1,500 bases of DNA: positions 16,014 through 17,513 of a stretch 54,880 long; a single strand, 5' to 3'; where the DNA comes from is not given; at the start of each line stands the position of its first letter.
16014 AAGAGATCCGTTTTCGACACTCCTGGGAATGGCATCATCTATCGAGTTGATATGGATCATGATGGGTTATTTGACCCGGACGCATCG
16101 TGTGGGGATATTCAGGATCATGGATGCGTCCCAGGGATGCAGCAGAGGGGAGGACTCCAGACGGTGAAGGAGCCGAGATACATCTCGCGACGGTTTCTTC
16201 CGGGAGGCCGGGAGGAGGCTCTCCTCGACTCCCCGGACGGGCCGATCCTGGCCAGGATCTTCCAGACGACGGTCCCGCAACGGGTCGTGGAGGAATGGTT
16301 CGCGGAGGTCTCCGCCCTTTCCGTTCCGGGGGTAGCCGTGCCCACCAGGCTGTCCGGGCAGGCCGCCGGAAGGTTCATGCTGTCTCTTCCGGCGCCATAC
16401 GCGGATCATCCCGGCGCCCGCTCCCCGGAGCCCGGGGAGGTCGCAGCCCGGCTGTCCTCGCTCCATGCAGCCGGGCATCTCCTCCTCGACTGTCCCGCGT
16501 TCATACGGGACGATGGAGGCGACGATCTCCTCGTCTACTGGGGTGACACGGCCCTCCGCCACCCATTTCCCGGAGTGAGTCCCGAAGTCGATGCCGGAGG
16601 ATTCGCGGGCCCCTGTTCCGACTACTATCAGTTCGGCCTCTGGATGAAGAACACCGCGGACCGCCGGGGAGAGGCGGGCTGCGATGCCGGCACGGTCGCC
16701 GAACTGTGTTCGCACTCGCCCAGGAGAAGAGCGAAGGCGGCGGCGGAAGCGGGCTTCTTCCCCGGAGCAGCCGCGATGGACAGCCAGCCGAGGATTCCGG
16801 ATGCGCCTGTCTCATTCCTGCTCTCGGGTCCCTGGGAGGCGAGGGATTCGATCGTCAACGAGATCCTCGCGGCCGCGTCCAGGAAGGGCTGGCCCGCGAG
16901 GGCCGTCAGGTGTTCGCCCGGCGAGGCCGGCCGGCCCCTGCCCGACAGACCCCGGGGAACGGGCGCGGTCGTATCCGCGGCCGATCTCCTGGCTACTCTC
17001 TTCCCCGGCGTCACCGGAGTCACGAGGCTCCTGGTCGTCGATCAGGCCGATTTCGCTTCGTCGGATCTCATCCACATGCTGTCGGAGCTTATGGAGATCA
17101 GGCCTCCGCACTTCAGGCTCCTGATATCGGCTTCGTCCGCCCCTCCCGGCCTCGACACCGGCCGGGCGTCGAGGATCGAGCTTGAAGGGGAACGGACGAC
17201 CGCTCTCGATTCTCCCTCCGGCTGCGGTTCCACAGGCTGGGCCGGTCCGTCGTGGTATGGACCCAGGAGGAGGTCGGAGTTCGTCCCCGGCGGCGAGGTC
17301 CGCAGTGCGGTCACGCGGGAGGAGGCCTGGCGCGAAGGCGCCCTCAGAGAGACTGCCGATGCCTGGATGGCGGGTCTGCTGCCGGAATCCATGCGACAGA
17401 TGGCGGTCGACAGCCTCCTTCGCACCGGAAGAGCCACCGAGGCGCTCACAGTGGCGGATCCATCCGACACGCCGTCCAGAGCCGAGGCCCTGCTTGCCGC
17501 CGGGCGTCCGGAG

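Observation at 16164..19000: The 950-aa N-terminal region of the EBP looks like a dead kinase plus a dead STAND NTPase plus a TPR array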

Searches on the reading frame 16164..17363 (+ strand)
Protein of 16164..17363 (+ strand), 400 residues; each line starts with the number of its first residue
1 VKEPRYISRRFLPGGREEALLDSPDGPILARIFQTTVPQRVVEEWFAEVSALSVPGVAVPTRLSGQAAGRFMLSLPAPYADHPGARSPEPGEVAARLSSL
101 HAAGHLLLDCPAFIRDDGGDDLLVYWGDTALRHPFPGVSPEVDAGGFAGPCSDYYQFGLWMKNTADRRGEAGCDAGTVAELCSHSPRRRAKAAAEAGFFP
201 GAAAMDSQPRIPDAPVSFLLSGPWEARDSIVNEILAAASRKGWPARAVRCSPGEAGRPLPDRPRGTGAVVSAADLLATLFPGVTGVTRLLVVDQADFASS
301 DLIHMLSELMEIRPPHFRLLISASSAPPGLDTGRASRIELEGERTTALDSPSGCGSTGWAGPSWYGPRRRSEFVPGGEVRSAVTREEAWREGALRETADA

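Call 12: search_solved_structures(query=A2, max_evalue=10, show_alignments=3)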
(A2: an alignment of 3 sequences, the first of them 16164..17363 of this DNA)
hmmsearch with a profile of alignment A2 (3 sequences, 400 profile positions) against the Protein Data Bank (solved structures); distinct sequences matched with E-value up to 10: 1.
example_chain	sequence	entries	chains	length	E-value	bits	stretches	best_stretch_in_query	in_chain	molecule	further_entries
4bia_A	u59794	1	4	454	0.8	11.9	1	39-117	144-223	3-KETOACYL-COA THIOLASE, PUTATIVE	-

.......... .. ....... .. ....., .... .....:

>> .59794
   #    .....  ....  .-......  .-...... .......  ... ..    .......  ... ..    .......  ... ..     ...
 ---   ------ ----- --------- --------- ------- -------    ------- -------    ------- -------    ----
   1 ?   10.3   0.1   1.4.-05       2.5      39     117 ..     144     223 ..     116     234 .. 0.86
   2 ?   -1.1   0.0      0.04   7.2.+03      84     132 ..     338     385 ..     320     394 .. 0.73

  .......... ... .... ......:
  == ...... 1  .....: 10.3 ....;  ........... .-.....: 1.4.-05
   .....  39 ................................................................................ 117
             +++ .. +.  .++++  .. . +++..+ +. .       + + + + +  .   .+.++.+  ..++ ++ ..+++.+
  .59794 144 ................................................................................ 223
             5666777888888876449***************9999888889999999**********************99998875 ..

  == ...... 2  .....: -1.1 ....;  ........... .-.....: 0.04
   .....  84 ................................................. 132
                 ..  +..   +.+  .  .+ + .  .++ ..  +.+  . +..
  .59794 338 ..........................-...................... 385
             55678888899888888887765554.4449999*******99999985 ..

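Call 27: search_protein_representatives(alignment_id=A2)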
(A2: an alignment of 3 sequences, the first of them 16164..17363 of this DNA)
Query: 3 sequences, 400 profile positions. Proteins with E-value up to 0.001 (for the whole library): 24; up to 1e-10: 22; up to 1e-30: 18. The best 24 are listed.
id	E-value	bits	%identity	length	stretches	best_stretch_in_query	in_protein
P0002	4.7e-228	773.4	-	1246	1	1-400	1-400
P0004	9.6e-100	350.9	-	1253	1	1-400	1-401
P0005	4.8e-97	342.0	-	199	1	1-198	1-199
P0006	2.4e-79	283.7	-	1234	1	5-398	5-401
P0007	7.2e-74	265.7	-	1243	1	5-399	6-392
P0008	2.8e-70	253.8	-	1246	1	6-399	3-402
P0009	1.3e-58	215.4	-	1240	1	5-397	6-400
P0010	2.0e-58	214.8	-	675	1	6-396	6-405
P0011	6.6e-46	173.6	-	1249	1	4-395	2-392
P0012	1.0e-45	172.9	-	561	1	19-399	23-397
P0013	5.0e-44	167.4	-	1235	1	6-376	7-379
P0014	1.3e-43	166.0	-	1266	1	7-395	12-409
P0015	3.2e-42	161.4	-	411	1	13-397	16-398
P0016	3.2e-40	154.9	-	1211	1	19-394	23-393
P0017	6.6e-37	143.9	-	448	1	54-397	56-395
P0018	1.6e-35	139.4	-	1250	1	7-348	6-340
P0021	3.1e-27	112.1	-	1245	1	6-398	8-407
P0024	3.1e-11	59.4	-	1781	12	67-134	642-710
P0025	2.4e-04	36.7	-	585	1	91-203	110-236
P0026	2.6e-04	36.6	-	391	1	92-201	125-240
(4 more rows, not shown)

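Call 28: search_protein_families(library=pfam, proteins=[P0024, P0025, P0026, P0021, P0018, P0014, P0011, P0004], max_evalue=0.01)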
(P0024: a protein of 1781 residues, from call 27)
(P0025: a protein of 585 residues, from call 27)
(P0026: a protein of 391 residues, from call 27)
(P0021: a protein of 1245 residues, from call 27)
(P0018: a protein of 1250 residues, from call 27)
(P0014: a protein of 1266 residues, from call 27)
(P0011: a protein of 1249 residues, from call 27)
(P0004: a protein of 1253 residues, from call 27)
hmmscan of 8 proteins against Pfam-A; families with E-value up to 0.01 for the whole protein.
P0024 (1781 aa): 13 families
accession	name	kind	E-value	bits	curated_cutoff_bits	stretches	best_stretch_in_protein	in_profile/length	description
PF18911.6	PKD_4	-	8.4e-263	849.8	27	16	1452-1512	21-81/85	PKD domain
PF00801.26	PKD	-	5.9e-177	574.6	23.5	16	443-508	5-75/80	PKD domain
PF08329.16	ChitinaseA_N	-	2.9e-24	85.7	21.2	0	1320-1362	66-108/133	Chitinase A, N-terminal domain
PF04234.18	CopC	-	1e-11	46.1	23.3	0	598-659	25-83/92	CopC domain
PF01835.25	MG2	-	7.2e-08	33.1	32.8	0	446-507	30-91/96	MG2 domain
PF14439.12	Bd3614-deam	-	5.7e-05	23.5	38.5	0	656-697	57-98/113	Bd3614-like deaminase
PF16967.11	TcfC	-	7.7e-05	22.6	29.4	0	1105-1129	43-67/68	E-set like domain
PF18981.6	InlK_D3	-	0.00019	21.9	25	0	342-379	37-74/75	Internalin K domain (D3/D4)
PF22524.2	Nlrc4-like_WHD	-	0.0002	21.3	27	0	738-756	31-49/56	Nlrc4-like, winged helix domain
PF22352.2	K319L-like_PKD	-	0.0044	17.4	27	0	1460-1514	23-83/84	K319L-like, PKD domain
PF25182.1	NonGDSL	-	0.0044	16.8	80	0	1644-1726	86-171/220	Non-GDSL lipase-like family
PF14539.12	DUF4442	-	0.0049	17.5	25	0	1295-1315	76-96/132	Domain of unknown function (DUF4442)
PF16820.11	PKD_3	-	0.0063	16.8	26.3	0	324-363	28-66/68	PKD-like domain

P0025 (585 aa): 5 families
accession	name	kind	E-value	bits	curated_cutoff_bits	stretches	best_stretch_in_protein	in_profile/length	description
PF00069.31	Pkinase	-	1e-41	143.6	31.7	1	11-201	1-195/263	Protein kinase domain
PF07714.23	PK_Tyr_Ser-Thr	-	1.4e-28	100.3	23.1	1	12-198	2-199/258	Protein tyrosine and serine/threonine kinase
PF17667.7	Pkinase_fungal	-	0.0014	17.9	24.1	1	115-187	298-377/387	Fungal protein kinase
PF01636.29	APH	-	0.0049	17.1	23.2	0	25-121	13-109/239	Phosphotransferase enzyme family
PF06293.20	Kdo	-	0.005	16.8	21.3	1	79-140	93-155/207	Lipopolysaccharide kinase (Kdo/WaaP) family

P0026 (391 aa): 6 families
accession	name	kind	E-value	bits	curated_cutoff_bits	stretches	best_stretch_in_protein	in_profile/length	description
PF00069.31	Pkinase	-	3.1e-31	109.2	31.7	1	31-200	1-188/263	Protein kinase domain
PF07714.23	PK_Tyr_Ser-Thr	-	2.7e-20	73.2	23.1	1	34-214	4-208/258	Protein tyrosine and serine/threonine kinase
PF01636.29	APH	-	3.8e-07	30.6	23.2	1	137-166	169-199/239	Phosphotransferase enzyme family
PF06293.20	Kdo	-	1e-05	25.5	21.3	1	121-165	122-170/207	Lipopolysaccharide kinase (Kdo/WaaP) family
PF03109.22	ABC1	-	0.00053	19.6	22.9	1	115-165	167-215/244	ABC1 atypical kinase-like domain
PF01163.29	RIO1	-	0.0036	17.4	22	1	98-162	84-149/187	RIO domain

P0021 (1245 aa): 9 families
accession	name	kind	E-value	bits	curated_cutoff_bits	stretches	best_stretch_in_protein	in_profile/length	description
PF00158.32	Sigma54_activat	-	9.4e-57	191.8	20.2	1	946-1112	1-167/168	Sigma-54 interaction domain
PF25601.1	AAA_lid_14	-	4.7e-18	65.2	27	1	1118-1185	1-71/87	AAA+ ATPase lid domain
PF14532.12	Sigma54_activ_2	-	1.1e-17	65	25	1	947-1117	1-138/138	Sigma-54 interaction domain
PF07728.20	AAA_5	-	3.6e-07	30.7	22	1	969-1090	1-125/139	AAA domain (dynein-related subfamily)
PF07724.20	AAA_2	-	1.5e-06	28.8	27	1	970-1077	6-111/166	AAA domain (Cdc48 subfamily)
PF01078.27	Mg_chelatase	-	9.5e-05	22.3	20.3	1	1025-1090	93-160/207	Magnesium chelatase, subunit ChlI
PF13424.12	TPR_12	-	0.0014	19.2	30.1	0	546-598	12-66/77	Tetratricopeptide repeat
PF06322.17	Phage_NinH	-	0.0023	18.3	29.8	1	1213-1239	13-38/60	Phage NinH protein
PF02954.25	HTH_8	-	0.0039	17.3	22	0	1214-1236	15-37/42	Bacterial regulatory protein, Fis family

P0018 (1250 aa): 17 families
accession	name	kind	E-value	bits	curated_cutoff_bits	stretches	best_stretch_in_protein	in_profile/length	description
PF00158.32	Sigma54_activat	-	5.5e-63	212.1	20.2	1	946-1111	1-167/168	Sigma-54 interaction domain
PF14532.12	Sigma54_activ_2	-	1.1e-23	84.5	25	1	947-1116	1-138/138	Sigma-54 interaction domain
PF25601.1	AAA_lid_14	-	3.5e-18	65.6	27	1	1117-1192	1-77/87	AAA+ ATPase lid domain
PF07719.23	TPR_2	-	9.6e-08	32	27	0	570-598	3-31/34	Tetratricopeptide repeat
PF07728.20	AAA_5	-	3.4e-07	30.8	22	1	969-1087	1-123/139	AAA domain (dynein-related subfamily)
PF13424.12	TPR_12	-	3.1e-06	27.7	30.1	0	533-599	8-76/77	Tetratricopeptide repeat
PF07724.20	AAA_2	-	1.4e-05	25.7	27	1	968-1081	4-116/166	AAA domain (Cdc48 subfamily)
PF13176.12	TPR_7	-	1.5e-05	25.1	27.9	0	572-605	3-36/36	Tetratricopeptide repeat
PF12895.13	ANAPC3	-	3.9e-05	24.3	27.2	0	506-591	3-79/82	Anaphase-promoting complex, cyclosome, subunit 3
PF00515.34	TPR_1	-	0.0006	20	27.8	0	435-456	7-28/34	Tetratricopeptide repeat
PF13428.12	TPR_14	-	0.00096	20.1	23.5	0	571-610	4-41/44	Tetratricopeptide repeat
PF01078.27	Mg_chelatase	-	0.001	18.9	20.3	0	1027-1095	96-166/207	Magnesium chelatase, subunit ChlI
PF17874.7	TPR_MalT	-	0.001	18.8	45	0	531-691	125-284/336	MalT-like TPR region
PF12775.13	AAA_7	-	0.002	18.2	25.8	1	940-994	6-60/181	P-loop containing dynein motor region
PF00004.35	AAA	-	0.003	18.4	21.2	0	970-1087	1-110/131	ATPase family associated with various cellular activities (AAA)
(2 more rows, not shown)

P0014 (1266 aa): 14 families
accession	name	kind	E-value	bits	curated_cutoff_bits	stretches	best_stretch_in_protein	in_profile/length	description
PF00158.32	Sigma54_activat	-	1.3e-60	204.4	20.2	1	957-1122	1-166/168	Sigma-54 interaction domain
PF14532.12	Sigma54_activ_2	-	7.2e-21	75.3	25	1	958-1128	1-138/138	Sigma-54 interaction domain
PF25601.1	AAA_lid_14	-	3.4e-20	72.1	27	1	1129-1201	1-75/87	AAA+ ATPase lid domain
PF12895.13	ANAPC3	-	1e-09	39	27.2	1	443-503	24-81/82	Anaphase-promoting complex, cyclosome, subunit 3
PF14559.12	TPR_19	-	1.4e-08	35.3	25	1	455-503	2-50/68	Tetratricopeptide repeat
PF07724.20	AAA_2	-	1.5e-06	28.8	27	1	979-1093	4-116/166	AAA domain (Cdc48 subfamily)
PF07728.20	AAA_5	-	1.7e-06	28.5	22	1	980-1099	1-123/139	AAA domain (dynein-related subfamily)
PF13428.12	TPR_14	-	8.8e-05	23.3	23.5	0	448-485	5-42/44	Tetratricopeptide repeat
PF13176.12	TPR_7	-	0.00015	22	27.9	0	483-503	4-24/36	Tetratricopeptide repeat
PF13424.12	TPR_12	-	0.00017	22.2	30.1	0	447-502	6-69/77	Tetratricopeptide repeat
PF07719.23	TPR_2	-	0.00021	21.6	27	0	446-476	3-33/34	Tetratricopeptide repeat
PF07721.20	TPR_4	-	0.0018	19.1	27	0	447-467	4-24/26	Tetratricopeptide repeat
PF00004.35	AAA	-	0.0026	18.6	21.2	0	981-1099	1-110/131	ATPase family associated with various cellular activities (AAA)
PF06322.17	Phage_NinH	-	0.0092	16.3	29.8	0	1234-1255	17-38/60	Phage NinH protein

P0011 (1249 aa): 17 families
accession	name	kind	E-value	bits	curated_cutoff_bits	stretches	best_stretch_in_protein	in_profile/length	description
PF00158.32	Sigma54_activat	-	1.1e-60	204.6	20.2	1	948-1113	1-167/168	Sigma-54 interaction domain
PF14532.12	Sigma54_activ_2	-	1.1e-25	90.9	25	1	949-1118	1-138/138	Sigma-54 interaction domain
PF25601.1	AAA_lid_14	-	3.9e-19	68.7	27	1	1119-1193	1-76/87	AAA+ ATPase lid domain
PF07719.23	TPR_2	-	5.4e-13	48.4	27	0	434-458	5-29/34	Tetratricopeptide repeat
PF14559.12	TPR_19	-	2.2e-11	44.3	25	1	444-491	5-52/68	Tetratricopeptide repeat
PF13432.12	TPR_16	-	2.3e-11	44.3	32.7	1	434-487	1-54/65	Tetratricopeptide repeat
PF07728.20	AAA_5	-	2.7e-07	31.1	22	1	971-1089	1-123/139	AAA domain (dynein-related subfamily)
PF00515.34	TPR_1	-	1.1e-06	28.6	27.8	0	433-457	4-28/34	Tetratricopeptide repeat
PF13191.12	AAA_16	-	5.3e-06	27.5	32.6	1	948-1022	2-84/167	AAA ATPase domain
PF12895.13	ANAPC3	-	1.8e-05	25.4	27.2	0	447-514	6-77/82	Anaphase-promoting complex, cyclosome, subunit 3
PF13428.12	TPR_14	-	4.7e-05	24.1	23.5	0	432-472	3-43/44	Tetratricopeptide repeat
PF17874.7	TPR_MalT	-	7.9e-05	22.5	45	1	423-712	26-304/336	MalT-like TPR region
PF00004.35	AAA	-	0.00024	22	21.2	1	972-1105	1-123/131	ATPase family associated with various cellular activities (AAA)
PF13431.12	TPR_17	-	0.00058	20.4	24.4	0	452-485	1-34/34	Tetratricopeptide repeat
PF07724.20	AAA_2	-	0.0035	17.8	27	1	972-1084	6-117/166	AAA domain (Cdc48 subfamily)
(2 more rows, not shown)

P0004 (1253 aa): 7 families
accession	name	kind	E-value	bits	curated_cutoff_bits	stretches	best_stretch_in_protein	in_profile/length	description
PF00158.32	Sigma54_activat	-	1.5e-60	204.2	20.2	1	945-1111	1-167/168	Sigma-54 interaction domain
PF14532.12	Sigma54_activ_2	-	5.5e-20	72.5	25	1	947-1116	2-138/138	Sigma-54 interaction domain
PF25601.1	AAA_lid_14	-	2.9e-19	69.1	27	1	1117-1186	1-70/87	AAA+ ATPase lid domain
PF07728.20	AAA_5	-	2.2e-07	31.4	22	1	968-1087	1-123/139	AAA domain (dynein-related subfamily)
PF07724.20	AAA_2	-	0.00027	21.4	27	1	969-1080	6-115/166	AAA domain (Cdc48 subfamily)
PF07719.23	TPR_2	-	0.00038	20.8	27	0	534-559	4-29/34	Tetratricopeptide repeat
PF00004.35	AAA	-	0.0096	16.8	21.2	0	969-1087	1-110/131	ATPase family associated with various cellular activities (AAA)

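Call 33: search_solved_structures(query=A4, max_evalue=10, show_alignments=4)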
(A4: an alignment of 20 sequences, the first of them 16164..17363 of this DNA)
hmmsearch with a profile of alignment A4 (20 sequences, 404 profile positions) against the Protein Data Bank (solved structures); distinct sequences matched with E-value up to 10: 60.
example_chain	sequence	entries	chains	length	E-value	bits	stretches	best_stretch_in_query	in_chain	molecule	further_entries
23es_A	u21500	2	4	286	0.064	15.2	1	95-181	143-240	Membrane-associated tyrosine- and threonine-specific cdc2-inhibitory kinase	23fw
9lgn_A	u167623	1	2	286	0.064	15.2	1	95-181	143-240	Membrane-associated tyrosine- and threonine-specific cdc2-inhibitory kinase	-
8zu2_A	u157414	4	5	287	0.064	15.2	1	95-181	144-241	Membrane-associated tyrosine- and threonine-specific cdc2-inhibitory kinase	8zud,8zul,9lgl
8ztx_A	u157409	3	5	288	0.065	15.2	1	95-181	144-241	Membrane-associated tyrosine- and threonine-specific cdc2-inhibitory kinase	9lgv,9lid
13lv_A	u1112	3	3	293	0.066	15.2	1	95-181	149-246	Membrane-associated tyrosine- and threonine-specific cdc2-inhibitory kinase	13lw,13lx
5eh0_A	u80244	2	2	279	0.073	15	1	88-129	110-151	Dual specificity protein kinase TTK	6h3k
4js8_A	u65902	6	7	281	0.074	15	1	88-129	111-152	Dual specificity protein kinase TTK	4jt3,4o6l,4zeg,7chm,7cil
7chn_A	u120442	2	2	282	0.075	15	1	88-129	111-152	Dual specificity protein kinase TTK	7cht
7cja_A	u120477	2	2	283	0.075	15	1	88-129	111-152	Dual specificity protein kinase TTK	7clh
4d2s_A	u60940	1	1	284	0.076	15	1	88-129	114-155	DUAL SPECIFICITY PROTEIN KINASE TTK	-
6n6o_A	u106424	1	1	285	0.076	15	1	88-129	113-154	Dual specificity protein kinase TTK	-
5ntt_A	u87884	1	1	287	0.077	14.9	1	88-129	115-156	Dual specificity protein kinase TTK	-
3p1a_A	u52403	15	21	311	0.078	14.9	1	95-181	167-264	Membrane-associated tyrosine- and threonine-specific cdc2-inhibitory kinase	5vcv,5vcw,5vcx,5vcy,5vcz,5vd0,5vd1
6tn9_A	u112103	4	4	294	0.08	14.9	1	88-129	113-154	Dual specificity protein kinase TTK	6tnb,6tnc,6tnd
6b4w_A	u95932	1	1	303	0.084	14.8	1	88-129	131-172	Dual specificity protein kinase TTK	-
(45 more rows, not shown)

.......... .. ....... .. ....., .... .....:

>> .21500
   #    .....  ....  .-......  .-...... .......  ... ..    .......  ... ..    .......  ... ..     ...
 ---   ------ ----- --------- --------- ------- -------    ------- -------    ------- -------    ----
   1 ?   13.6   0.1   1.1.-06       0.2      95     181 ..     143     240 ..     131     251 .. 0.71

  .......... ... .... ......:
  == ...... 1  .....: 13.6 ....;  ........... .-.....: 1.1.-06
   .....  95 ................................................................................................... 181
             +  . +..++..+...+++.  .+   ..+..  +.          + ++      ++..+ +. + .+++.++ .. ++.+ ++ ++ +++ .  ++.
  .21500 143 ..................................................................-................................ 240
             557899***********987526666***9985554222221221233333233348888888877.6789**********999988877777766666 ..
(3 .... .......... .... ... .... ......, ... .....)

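Call 34: search_protein_families(library=pfam, alignment_id=A4, max_evalue=10)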
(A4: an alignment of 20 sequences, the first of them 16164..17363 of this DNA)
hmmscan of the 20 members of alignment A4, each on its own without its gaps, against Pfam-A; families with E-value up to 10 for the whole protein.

A. member 1, window:16164-17363:+ (400 aa): 0 families

B. families by the number of members that match (of 20 scanned): 2 families
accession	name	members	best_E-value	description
PF13191.12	AAA_16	1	0.073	AAA ATPase domain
PF08098.16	ATX_III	1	0.12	Anemonia sulcata toxin III family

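Call 35: find_homologous_proteins(query=A4, max_evalue=0.001)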
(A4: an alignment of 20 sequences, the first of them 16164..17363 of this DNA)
Query A4 (20 sequences): 8000 candidates shared short words with the query, none scored E <= 0.001.
